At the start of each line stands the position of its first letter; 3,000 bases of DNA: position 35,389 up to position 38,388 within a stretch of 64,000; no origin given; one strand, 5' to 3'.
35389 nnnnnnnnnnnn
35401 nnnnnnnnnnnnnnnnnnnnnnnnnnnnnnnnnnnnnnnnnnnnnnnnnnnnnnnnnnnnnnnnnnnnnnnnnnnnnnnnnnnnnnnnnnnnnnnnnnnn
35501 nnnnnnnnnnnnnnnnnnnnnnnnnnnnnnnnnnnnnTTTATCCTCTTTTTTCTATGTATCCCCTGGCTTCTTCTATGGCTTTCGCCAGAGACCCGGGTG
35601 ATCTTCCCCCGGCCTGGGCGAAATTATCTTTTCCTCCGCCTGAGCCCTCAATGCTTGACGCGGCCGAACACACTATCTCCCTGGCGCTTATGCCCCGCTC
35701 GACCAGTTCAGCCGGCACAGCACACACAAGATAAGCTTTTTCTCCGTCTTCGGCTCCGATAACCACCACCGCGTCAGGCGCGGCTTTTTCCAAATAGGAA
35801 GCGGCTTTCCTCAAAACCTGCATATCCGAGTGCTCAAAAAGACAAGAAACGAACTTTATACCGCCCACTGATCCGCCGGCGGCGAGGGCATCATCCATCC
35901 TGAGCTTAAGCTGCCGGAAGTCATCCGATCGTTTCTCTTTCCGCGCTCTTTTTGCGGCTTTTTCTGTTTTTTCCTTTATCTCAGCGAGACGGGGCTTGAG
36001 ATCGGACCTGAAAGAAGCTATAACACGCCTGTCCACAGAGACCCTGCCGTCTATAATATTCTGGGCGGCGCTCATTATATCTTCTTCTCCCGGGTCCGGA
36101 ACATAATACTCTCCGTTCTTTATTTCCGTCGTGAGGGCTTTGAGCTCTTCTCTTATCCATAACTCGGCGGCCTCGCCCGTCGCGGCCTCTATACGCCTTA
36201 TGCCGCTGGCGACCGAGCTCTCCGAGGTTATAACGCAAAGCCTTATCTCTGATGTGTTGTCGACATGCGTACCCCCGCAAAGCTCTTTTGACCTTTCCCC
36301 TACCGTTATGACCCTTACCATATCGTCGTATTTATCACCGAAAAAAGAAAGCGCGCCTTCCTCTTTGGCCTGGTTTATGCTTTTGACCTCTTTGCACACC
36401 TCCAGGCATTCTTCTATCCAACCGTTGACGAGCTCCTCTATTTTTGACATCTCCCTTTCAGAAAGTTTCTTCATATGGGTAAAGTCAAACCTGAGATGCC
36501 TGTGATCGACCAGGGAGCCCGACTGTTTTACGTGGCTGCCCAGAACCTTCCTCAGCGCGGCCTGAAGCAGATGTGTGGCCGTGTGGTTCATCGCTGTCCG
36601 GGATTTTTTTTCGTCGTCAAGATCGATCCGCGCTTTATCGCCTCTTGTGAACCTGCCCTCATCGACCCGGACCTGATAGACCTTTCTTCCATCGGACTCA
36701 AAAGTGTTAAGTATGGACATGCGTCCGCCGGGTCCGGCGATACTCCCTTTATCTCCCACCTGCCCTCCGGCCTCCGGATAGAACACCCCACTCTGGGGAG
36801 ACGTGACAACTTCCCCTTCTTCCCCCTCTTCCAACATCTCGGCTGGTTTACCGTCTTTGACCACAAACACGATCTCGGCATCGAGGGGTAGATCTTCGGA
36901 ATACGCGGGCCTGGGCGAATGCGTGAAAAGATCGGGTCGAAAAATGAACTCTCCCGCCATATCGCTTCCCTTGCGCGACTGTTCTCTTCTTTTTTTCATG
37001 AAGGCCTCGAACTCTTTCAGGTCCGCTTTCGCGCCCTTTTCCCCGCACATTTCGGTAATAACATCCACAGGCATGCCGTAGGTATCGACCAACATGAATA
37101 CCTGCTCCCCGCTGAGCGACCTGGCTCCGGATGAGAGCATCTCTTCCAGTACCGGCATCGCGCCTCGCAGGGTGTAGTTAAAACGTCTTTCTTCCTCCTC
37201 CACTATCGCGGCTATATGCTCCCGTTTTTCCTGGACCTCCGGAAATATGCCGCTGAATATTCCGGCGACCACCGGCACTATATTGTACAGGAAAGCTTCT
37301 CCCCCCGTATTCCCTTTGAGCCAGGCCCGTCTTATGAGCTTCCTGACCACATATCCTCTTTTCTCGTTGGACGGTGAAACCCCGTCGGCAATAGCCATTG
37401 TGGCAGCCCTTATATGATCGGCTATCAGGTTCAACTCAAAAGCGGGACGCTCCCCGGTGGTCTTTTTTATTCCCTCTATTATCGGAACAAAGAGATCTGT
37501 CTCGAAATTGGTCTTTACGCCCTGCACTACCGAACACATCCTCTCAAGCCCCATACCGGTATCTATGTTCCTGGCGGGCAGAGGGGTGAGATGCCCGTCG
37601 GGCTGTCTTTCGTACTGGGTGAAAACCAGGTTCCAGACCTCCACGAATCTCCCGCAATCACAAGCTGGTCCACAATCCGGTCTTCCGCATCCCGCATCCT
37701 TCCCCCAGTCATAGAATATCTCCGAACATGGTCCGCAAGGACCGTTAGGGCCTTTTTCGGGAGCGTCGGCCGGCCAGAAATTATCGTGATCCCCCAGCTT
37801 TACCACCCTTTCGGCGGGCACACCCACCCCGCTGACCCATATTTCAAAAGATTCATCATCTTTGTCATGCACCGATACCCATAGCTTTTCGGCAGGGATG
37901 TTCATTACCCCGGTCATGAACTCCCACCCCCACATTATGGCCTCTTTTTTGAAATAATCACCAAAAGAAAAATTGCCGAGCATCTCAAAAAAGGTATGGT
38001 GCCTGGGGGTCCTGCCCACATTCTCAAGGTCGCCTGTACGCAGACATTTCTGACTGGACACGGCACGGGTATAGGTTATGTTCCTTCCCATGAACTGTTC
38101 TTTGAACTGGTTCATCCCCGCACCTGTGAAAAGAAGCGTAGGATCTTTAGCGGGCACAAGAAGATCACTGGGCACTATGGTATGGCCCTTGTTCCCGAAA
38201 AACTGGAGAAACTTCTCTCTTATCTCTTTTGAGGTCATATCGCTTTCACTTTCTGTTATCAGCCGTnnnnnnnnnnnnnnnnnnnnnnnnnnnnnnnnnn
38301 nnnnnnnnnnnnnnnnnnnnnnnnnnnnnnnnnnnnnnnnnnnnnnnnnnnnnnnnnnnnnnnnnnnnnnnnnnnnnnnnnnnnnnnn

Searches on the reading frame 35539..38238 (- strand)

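Call 15: search_protein_families(library=pfam, proteins=[window:35539-38238:-], max_evalue=0.00001)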
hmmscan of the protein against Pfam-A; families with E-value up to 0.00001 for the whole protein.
window:35539-38238:- (899 aa): 3 families
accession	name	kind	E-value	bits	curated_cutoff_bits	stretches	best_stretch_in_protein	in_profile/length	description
PF01411.24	tRNA-synt_2c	-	5.7e-170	566.9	30.3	1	5-542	1-550/552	tRNA synthetases class II (A)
PF07973.19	tRNA_SAD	-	3e-16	59.6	24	1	641-684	1-44/44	Threonyl and Alanyl tRNA synthetase second additional domain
PF02272.25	DHHA1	-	4.2e-15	56.5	25.9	1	801-896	10-101/102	DHHA1 domain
